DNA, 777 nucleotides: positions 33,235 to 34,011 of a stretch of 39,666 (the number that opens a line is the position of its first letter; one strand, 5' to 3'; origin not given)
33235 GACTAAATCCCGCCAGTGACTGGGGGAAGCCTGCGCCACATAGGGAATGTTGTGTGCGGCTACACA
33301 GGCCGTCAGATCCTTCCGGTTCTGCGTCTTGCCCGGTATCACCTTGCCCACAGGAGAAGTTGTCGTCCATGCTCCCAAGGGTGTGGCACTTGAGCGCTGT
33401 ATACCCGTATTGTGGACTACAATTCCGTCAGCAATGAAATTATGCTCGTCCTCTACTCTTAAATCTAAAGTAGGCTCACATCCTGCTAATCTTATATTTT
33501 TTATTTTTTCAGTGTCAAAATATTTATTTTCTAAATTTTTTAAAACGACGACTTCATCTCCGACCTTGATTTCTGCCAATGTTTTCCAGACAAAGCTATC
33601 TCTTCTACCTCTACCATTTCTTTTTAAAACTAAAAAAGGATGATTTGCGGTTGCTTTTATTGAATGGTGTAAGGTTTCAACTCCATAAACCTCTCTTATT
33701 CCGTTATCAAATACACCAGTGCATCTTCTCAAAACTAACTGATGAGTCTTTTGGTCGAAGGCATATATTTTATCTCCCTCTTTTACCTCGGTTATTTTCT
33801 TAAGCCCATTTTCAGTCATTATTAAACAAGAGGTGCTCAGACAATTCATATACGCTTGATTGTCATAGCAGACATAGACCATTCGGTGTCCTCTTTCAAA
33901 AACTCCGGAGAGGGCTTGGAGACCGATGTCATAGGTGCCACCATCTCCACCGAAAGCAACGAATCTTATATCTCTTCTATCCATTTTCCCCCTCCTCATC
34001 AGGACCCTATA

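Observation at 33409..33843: Canonical mini-intein inserted in the TPP/Mg-binding motif of a 2-oxoacid:ferredoxin oxidoreductase beta subunit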

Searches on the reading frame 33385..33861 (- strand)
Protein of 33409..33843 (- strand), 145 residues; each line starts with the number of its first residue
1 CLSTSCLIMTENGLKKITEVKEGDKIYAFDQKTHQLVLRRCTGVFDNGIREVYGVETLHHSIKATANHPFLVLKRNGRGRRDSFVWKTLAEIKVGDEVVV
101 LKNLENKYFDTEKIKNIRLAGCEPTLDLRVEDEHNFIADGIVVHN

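Call 4: search_protein_families(library=pfam, proteins=[window:33409-33843:-], max_evalue=0.01)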
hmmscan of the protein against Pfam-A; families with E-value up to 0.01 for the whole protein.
window:33409-33843:- (145 aa): 3 families
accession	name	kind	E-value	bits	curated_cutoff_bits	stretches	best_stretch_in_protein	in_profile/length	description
PF14890.11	Intein_splicing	-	6.8e-15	55.6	35.8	2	8-114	2-108/155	Intein splicing domain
PF07591.16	PT-HINT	-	3.6e-05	24.5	27.7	1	7-144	1-135/137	Pretoxin HINT domain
PF01079.26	Hint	-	6.3e-05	23.1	29.7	1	1-118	13-133/213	Hint module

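Call 5: search_protein_families(library=ncbifam, proteins=[window:33409-33843:-], max_evalue=0.01)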
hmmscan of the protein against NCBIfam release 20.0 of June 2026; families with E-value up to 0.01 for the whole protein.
window:33409-33843:- (145 aa): 5 families
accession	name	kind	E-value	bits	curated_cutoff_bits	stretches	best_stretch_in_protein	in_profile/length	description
NF005852.0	PRK07773.1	equivalog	8.6e-16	57.4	780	2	1-107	398-499/886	replicative DNA helicase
NF038098.1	GyrA_w_intein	exception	1e-07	30.3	1850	1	43-107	165-228/1232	intein-containing DNA gyrase subunit A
TIGR01445.1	intein_Nterm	domain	1.5e-06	29.1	24.5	1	1-72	1-83/83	intein N-terminal splicing region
TIGR01443.1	intein_Cterm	domain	2.6e-06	27.5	15.6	1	127-145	4-23/24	intein C-terminal splicing region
NF038162.1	RtcB_rel_intein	exception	0.00022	19.3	1150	0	1-101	95-190/961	intein-containing RtcB family protein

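Call 6: search_solved_structures(query=window:33409-33843:-, max_evalue=0.01, show_alignments=3)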
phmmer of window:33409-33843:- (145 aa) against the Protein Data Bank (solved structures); distinct sequences matched with E-value up to 0.01: 20.
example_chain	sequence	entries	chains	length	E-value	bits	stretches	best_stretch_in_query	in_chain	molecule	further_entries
4o1r_A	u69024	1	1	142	5.7e-10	42.4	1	8-145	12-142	Replicative DNA helicase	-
7cfv_A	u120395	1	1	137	9.3e-09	38.5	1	3-145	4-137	Spl DnaX mini-intein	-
1mi8_A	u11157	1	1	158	1e-08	38.3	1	17-144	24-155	DnaB intein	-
1am2_A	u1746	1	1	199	1.7e-07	34.3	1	44-102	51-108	MXE GYRA INTEIN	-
6frg_A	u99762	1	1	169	5e-07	32.8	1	24-144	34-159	Replicative DNA helicase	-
6frh_A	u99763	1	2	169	5e-07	32.8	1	24-144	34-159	Replicative DNA helicase,Replicative DNA helicase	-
4e2u_A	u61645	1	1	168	7.1e-07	32.4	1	26-145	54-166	Pho radA intein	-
2in9_A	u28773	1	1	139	5.8e-06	29.4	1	32-145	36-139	Endonuclease PI-MtuI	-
2in0_A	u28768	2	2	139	6.4e-06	29.3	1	32-145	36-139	Endonuclease PI-MtuI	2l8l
3ifj_A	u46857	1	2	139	8e-06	29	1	32-145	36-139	Endonuclease PI-MtuI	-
3igd_A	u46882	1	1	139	9.2e-06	28.8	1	36-145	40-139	Endonuclease PI-MtuI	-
4oz6_A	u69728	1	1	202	1.1e-05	28.5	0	44-102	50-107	Mxe gyrA intein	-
6fre_A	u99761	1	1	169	1.3e-05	28.3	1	24-144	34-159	Replicative DNA helicase,Replicative DNA helicase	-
5k08_A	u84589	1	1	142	3.3e-05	27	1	32-144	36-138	RecA mini intein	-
5i0a_A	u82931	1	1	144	3.5e-05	26.9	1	32-144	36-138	Intein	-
2lwy_A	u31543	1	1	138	0.0047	20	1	6-73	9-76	BACTERIAL INTEIN-LIKE DOMAIN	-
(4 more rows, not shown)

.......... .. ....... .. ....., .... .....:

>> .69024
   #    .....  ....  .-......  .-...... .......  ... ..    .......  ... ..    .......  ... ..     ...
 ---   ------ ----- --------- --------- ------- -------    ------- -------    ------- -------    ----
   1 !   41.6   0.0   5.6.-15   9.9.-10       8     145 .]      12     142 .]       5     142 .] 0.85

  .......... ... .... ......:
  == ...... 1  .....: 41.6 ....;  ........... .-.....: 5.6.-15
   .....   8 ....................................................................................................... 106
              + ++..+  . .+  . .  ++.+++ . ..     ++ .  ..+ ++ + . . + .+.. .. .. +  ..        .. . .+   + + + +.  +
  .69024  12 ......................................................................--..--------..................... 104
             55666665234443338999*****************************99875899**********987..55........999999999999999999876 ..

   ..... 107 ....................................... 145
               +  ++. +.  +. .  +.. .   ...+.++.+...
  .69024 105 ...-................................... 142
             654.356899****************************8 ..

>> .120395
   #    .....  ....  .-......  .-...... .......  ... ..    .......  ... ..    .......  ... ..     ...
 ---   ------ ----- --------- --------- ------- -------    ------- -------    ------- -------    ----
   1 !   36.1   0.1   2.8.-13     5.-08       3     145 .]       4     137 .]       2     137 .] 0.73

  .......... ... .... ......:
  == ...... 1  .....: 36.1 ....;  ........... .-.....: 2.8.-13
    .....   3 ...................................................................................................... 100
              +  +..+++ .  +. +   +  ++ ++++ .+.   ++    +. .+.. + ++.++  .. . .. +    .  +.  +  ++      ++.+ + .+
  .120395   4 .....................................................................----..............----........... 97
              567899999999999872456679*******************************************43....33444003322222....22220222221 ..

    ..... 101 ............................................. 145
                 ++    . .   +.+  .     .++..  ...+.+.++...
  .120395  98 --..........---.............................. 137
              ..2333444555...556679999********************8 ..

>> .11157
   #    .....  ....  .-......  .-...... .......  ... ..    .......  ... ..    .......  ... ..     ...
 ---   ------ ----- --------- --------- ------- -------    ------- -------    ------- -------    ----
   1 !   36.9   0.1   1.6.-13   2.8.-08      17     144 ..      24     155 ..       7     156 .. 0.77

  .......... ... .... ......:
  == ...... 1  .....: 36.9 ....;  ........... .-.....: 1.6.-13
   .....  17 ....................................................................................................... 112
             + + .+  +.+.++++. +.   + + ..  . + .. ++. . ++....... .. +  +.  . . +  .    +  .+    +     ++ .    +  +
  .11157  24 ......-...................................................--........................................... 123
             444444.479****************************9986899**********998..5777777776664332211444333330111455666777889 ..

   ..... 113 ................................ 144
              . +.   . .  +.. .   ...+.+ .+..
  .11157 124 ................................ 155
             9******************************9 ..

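Call 32: search_protein_representatives(protein=window:33409-33843:-)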
Query: 145 residues. Proteins with E-value up to 0.001 (for the whole library): 3398; up to 1e-10: 385; up to 1e-30: 17. The best 150 are listed.
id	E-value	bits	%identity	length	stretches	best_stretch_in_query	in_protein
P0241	2.4e-61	221.9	71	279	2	1-105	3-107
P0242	4.4e-52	191.9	54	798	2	1-145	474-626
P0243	2.2e-51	189.7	69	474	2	1-106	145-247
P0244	7.7e-51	187.9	64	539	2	1-103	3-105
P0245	8.8e-50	184.4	61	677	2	1-111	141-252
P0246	3.8e-49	182.4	67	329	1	1-145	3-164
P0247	6.0e-44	165.5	36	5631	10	13-72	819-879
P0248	6.1e-42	159.0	53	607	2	1-107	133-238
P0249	4.0e-39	149.9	39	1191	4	1-105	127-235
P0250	1.1e-38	148.5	35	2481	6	14-84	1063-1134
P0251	1.2e-38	148.4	45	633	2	1-104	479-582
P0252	6.1e-38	146.1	59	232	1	1-106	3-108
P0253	7.7e-37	142.5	62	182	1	1-104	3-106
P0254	7.5e-36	139.3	53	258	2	1-107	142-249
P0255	1.1e-35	138.7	66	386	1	1-103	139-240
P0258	3.6e-30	120.9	33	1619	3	1-145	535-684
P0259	1.3e-28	115.9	36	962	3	1-106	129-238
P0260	1.2e-27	112.7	34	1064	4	5-145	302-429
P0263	6.7e-27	110.3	34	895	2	4-145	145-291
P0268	5.1e-24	101.0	37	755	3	1-108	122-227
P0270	9.2e-24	100.1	35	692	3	1-101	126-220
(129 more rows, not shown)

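Call 34: search_protein_families(library=pfam, proteins=[P0242, P0251, P0249, P0259, P0258, P0260, P0263, P0268, P0270], max_evalue=0.00001)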
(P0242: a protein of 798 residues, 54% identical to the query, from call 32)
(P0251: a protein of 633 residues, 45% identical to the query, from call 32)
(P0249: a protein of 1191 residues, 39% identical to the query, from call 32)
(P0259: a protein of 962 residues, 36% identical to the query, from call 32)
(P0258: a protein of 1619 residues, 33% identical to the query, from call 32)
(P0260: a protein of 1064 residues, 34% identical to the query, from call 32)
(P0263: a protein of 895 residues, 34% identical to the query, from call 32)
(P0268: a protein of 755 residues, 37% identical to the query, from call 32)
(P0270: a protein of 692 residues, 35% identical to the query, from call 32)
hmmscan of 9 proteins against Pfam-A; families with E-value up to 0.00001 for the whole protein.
P0242 (798 aa): 5 families
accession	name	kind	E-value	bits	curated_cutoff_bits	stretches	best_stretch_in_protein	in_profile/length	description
PF14890.11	Intein_splicing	-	6.3e-20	72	35.8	1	481-626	2-155/155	Intein splicing domain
PF02775.26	TPP_enzyme_C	-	5.5e-13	49.4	21.9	0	45-107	2-63/151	Thiamine pyrophosphate enzyme, C-terminal TPP binding domain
PF14528.11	LAGLIDADG_3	-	2e-07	31.6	22.5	0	328-384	8-64/82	LAGLIDADG-like domain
PF13403.11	Hint_2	-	1.9e-06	28.8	28.4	0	474-505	2-33/147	Hint domain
PF01079.26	Hint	-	1.9e-06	28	29.7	0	471-583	10-129/213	Hint module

P0251 (633 aa): 3 families
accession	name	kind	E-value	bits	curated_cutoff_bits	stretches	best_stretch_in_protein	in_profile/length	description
PF14890.11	Intein_splicing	-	3.2e-14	53.4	35.8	1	486-611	2-127/155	Intein splicing domain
PF14528.11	LAGLIDADG_3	-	7.6e-09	36.2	22.5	0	242-289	8-55/82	LAGLIDADG-like domain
PF02775.26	TPP_enzyme_C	-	4.1e-06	27.1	21.9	0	448-479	58-88/151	Thiamine pyrophosphate enzyme, C-terminal TPP binding domain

P0249 (1191 aa): 7 families
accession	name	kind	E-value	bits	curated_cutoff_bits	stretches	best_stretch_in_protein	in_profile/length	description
PF01458.23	SUFBD_core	-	7.9e-75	251.7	27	2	1016-1162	86-232/232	SUF system FeS cluster assembly, SufBD core domain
PF14890.11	Intein_splicing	-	2.5e-36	125.3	35.8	2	694-1018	8-155/155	Intein splicing domain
PF14528.11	LAGLIDADG_3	-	1.5e-24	86.5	22.5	2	359-413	1-55/82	LAGLIDADG-like domain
PF05204.19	Hom_end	-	7.9e-11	42.5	21.1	1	363-433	16-84/110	Homing endonuclease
PF01079.26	Hint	-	1.1e-08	35.4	29.7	0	680-778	12-116/213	Hint module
PF19295.5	SufBD_N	-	1.8e-08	34.7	23.5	1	503-587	87-171/172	SufBD protein N-terminal region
PF07591.16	PT-HINT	-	1.5e-06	29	27.7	0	133-198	1-71/137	Pretoxin HINT domain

P0259 (962 aa): 6 families
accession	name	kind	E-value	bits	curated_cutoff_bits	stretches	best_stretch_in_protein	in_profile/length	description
PF01458.23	SUFBD_core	-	4.7e-24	85.6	27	1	616-706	1-88/232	SUF system FeS cluster assembly, SufBD core domain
PF14890.11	Intein_splicing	-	7.4e-24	84.7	35.8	1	143-538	10-155/155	Intein splicing domain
PF19295.5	SufBD_N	-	1.5e-11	44.7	23.5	1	526-613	84-171/172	SufBD protein N-terminal region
PF14528.11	LAGLIDADG_3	-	8.8e-11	42.4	22.5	1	385-438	2-55/82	LAGLIDADG-like domain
PF01079.26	Hint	-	1.4e-07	31.7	29.7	0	706-811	12-116/213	Hint module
PF13403.11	Hint_2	-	5.9e-06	27.2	28.4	0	707-743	2-40/147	Hint domain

P0258 (1619 aa): 5 families
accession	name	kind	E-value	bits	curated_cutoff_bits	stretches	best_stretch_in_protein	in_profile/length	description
PF07230.16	Portal_T4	-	4.5e-50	171.1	22.9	2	1137-1303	252-430/433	Bacteriophage T4-like portal protein (Gp20)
PF14890.11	Intein_splicing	-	5.5e-36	124.2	35.8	3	742-1120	1-149/155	Intein splicing domain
PF01079.26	Hint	-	1.2e-11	45.1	29.7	1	530-615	8-97/213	Hint module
PF13403.11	Hint_2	-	2.4e-08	34.9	28.4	0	378-461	2-97/147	Hint domain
PF07591.16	PT-HINT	-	1.8e-07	31.9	27.7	0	542-685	2-137/137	Pretoxin HINT domain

P0260 (1064 aa): 5 families
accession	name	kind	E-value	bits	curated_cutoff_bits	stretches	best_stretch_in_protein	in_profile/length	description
PF07591.16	PT-HINT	-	3.6e-44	150.8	27.7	4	441-563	3-128/137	Pretoxin HINT domain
PF13403.11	Hint_2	-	8.8e-28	98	28.4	0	26-62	2-38/147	Hint domain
PF14890.11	Intein_splicing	-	1.6e-25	90.1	35.8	0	453-526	18-99/155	Intein splicing domain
PF01079.26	Hint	-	1e-21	78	29.7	0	22-92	9-84/213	Hint module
PF04280.21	Tim44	-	1.6e-10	41.7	29.6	1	840-932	14-102/147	Tim44-like domain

P0263 (895 aa): 3 families
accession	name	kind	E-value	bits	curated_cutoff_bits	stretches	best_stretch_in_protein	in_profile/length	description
PF07230.16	Portal_T4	-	5.8e-55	187.2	22.9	2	451-670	196-426/433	Bacteriophage T4-like portal protein (Gp20)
PF14890.11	Intein_splicing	-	2.5e-14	53.8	35.8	0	158-291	12-155/155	Intein splicing domain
PF01079.26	Hint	-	1.1e-06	28.8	29.7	0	309-420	5-125/213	Hint module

P0268 (755 aa): 3 families
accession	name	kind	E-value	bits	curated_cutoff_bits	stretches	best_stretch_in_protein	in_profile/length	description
PF14890.11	Intein_splicing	-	1.1e-22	81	35.8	1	134-495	7-155/155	Intein splicing domain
PF14528.11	LAGLIDADG_3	-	4.2e-06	27.4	22.5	0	360-413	3-55/82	LAGLIDADG-like domain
PF01079.26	Hint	-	9e-06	25.9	29.7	0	119-221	10-120/213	Hint module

P0270 (692 aa): 3 families
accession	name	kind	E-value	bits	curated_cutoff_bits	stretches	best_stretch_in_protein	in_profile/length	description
PF14890.11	Intein_splicing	-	1.3e-21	77.4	35.8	1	137-288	6-155/155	Intein splicing domain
PF01079.26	Hint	-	1.1e-08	35.3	29.7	0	343-449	8-116/213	Hint module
PF07591.16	PT-HINT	-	2e-07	31.7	27.7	0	133-218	2-88/137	Pretoxin HINT domain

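Call 46: find_related_loci(query=A2, collection=genome_contigs, flank=3000)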
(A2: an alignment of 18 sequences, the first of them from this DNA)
Query A2 (159 aa) in genome_contigs; peptide patterns used: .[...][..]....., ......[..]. (x = any residue, [..] = any of these).
254 stretches matched a pattern; 219 encode a relative of the query (tblastn E <= 1e-3); the best 80 are kept; 80 distinct loci.
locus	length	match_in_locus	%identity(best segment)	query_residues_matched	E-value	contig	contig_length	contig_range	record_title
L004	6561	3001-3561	66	1-159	2e-82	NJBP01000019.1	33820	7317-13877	MAG: Candidatus Aerophobetes bacterium Ae_b3b 856, whole genome shotgun sequence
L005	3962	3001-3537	67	1-159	7e-79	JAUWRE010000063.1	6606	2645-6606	MAG: Candidatus Aerophobetes bacterium isolate CSMAG_2520 CSMAG_2520_k141_891824_length_6606_cov_81.1810, whole genome s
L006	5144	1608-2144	68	1-159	2e-78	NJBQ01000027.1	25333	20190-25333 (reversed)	MAG: Candidatus Aerophobetes bacterium Ae_b3a 1401, whole genome shotgun sequence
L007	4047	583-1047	75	1-159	2e-78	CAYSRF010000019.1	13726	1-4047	MAG TPA_asm: Candidatus Hadarchaeota archaeon isolate SRP239594_co1_80 genome assembly, contig: NODE_2138_length_13726_c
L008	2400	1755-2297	65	1-159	2e-78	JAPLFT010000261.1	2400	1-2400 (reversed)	MAG: Proteobacteria bacterium isolate LacPavin_0920_WC90_MAG_38_6 LacPavin_0920_WC90_scaffold_1491727, whole genome shot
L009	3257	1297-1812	66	1-159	4e-75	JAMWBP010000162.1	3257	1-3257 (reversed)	MAG: Candidatus Omnitrophota bacterium isolate DG_1_4.bins.104.Tibet NODE_37450_length_3257_cov_0.765495, whole genome s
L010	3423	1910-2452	66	1-159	7e-73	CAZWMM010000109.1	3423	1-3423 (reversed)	MAG TPA_asm: Candidatus Hadarchaeota archaeon isolate binchicken_co383_78 genome assembly, contig: NODE_17219_length_342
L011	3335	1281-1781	65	1-159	4e-72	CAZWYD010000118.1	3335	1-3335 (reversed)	MAG TPA_asm: uncultured Planctomycetia bacterium isolate SRP077602_co2_310 genome assembly, contig: NODE_43238_length_33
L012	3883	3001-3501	65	1-159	2e-71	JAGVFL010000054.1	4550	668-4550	MAG: Candidatus Omnitrophota bacterium isolate DeMMO2_44 c_000000010738, whole genome shotgun sequence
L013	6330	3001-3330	95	1-110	7e-69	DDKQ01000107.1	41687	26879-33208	MAG TPA_asm: Candidatus Subteraquimicrobium carltonvillense isolate UBA2594 UBA2594_contig_210, whole genome shotgun seq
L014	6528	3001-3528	60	1-159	1e-68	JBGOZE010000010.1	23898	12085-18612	MAG: Candidatus Nanoarchaeia archaeon isolate OBJ_0618_130150_25 k141_6469091_length_23898_cov_11.7335, whole genome sho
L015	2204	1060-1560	62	1-159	5e-70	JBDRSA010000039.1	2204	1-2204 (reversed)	MAG: Candidatus Omnitrophota bacterium isolate MEGAHIT-group-3.119 k141_247513, whole genome shotgun sequence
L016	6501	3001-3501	64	1-159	7e-68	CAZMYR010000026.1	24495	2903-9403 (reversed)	MAG TPA_asm: uncultured Planctomycetia bacterium isolate binchicken_co34_514 genome assembly, contig: NODE_3108_length_2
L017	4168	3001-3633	51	1-159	1e-66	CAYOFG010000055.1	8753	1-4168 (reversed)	MAG TPA_asm: uncultured Clostridia bacterium isolate binchicken_co376_202 genome assembly, contig: NODE_9913_length_8753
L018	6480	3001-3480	64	1-159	3e-66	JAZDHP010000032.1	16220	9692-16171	MAG: Candidatus Micrarchaeota archaeon isolate MEGAHIT-group-0.340 k141_494178, whole genome shotgun sequence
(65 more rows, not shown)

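Call 49: predict_structure(alignment_id=A1)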
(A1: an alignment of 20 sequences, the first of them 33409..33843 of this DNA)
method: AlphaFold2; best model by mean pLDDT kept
length: 145 residues; sequences in the alignment: 20
mean_pLDDT: 93.5   pTM: 0.86
mean pLDDT of the five models: 93.5, 92.4, 88.2, 80.0, 79.7
residues with pLDDT >= 90: 123; 70-90: 19; 50-70: 3; < 50: 0
segments of 3 or more residues with pLDDT < 50: none
pLDDT, mean of each block of 10 residues (from residue 1): 96 96 96 92 97 97 97 85 92 96 79 97 96 92 95
secondary structure, 60 per line:
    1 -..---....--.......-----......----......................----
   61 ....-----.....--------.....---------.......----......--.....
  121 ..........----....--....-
elements in order: E7-10 E13-16 E25-30 E35-56 E61-64 E70-74 E83-87 E97-103 E108-113 E116-130 E135-138 E141-144

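Call 52: fold_search(model_id=the predicted structure, library=pdb)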
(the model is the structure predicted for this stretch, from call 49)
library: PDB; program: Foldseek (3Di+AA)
matches with E <= 10: 384; with E <= 0.001: 64
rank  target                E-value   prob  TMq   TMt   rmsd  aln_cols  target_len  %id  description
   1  6frh_A                8.4e-11  1.00  0.85  0.77   2.5       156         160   28  Crystal structure of Ssp DnaB Mini-Intein variant M86 (released 2019-01-30)
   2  6frg                  1.1e-10  1.00  0.83  0.77   3.7       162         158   26  Crystal structure of G-1F mutant of Ssp DnaB Mini-Intein variant M86 (released 2019-01-30)
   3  6fre                  1.3e-10  1.00  0.85  0.80   2.2       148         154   28  Crystal structure of G-1F/H73A mutant of Ssp DnaB Mini-Intein variant M86 (released 2019-01-30)
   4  6frh_B                1.4e-10  1.00  0.84  0.81   3.6       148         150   28  Crystal structure of Ssp DnaB Mini-Intein variant M86 (released 2019-01-30)
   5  1mi8                  2.2e-10  1.00  0.83  0.85   2.3       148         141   28  2.0 Angstrom crystal structure of a DnaB intein from Synechocystis sp. PCC 6803 (released 2003-08-19)
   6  4o1r                  2.4e-10  1.00  0.86  0.88   2.0       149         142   30  Crystal structure of NpuDnaB intein (released 2014-03-19)
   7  3ifj_A                8.7e-10  1.00  0.83  0.86   2.7       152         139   28  Crystal structure of Mtu recA intein, splicing domain (released 2009-10-06)
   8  7cfv_MODEL_1_A        1.0e-09  1.00  0.81  0.85   2.9       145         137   23  Solution NMR structure of DnaX mini intein from Spirulina platensis (released 2020-12-23)
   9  2in0                  1.8e-09  1.00  0.83  0.87   2.7       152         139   28  crystal structure of Mtu recA intein splicing domain (released 2007-05-01)
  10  5i0a                  2.4e-09  1.00  0.83  0.85   2.6       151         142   27  RecA mini intein in complex with cisplatin (released 2016-09-21)
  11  2imz_B                2.8e-09  1.00  0.84  0.87   2.7       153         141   26  Crystal structure of Mtu recA intein splicing domain (released 2007-05-01)
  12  4oz6_A                3.0e-09  1.00  0.79  0.68   4.9       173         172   22  Structure of the Branched Intermediate in Protein Splicing (released 2014-05-14)
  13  2in9                  4.5e-09  1.00  0.84  0.87   2.6       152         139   28  crystal structure of Mtu recA intein, splicing domain (released 2007-05-01)
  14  3igd                  4.8e-09  1.00  0.83  0.86   2.7       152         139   28  Crystal structure of Mtu recA intein, splicing domain (released 2009-10-06)
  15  6y75_A                5.5e-09  1.00  0.78  0.74   3.3       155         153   17  BIL2 domain from T.thermophila BUBL1 locus (C1A-N143A) (released 2021-02-03)
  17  6y75_B                7.9e-09  1.00  0.78  0.76   3.4       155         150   17  BIL2 domain from T.thermophila BUBL1 locus (C1A-N143A) (released 2021-02-03)
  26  2lwy_MODEL_1_A        7.8e-08  1.00  0.75  0.79   3.1       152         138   22  Solution Structure of Bacterial Intein-Like domain from Clostridium thermocellum (released 2013-05-08)
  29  1at0                  1.2e-07  1.00  0.85  0.85   2.3       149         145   14  17-kDA fragment of hedgehog C-terminal autoprocessing domain (released 1997-11-12)
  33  6tyy                  2.6e-07  1.00  0.88  0.87   1.7       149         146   13  Hedgehog autoprocessing mutant D46H (released 2019-11-20)
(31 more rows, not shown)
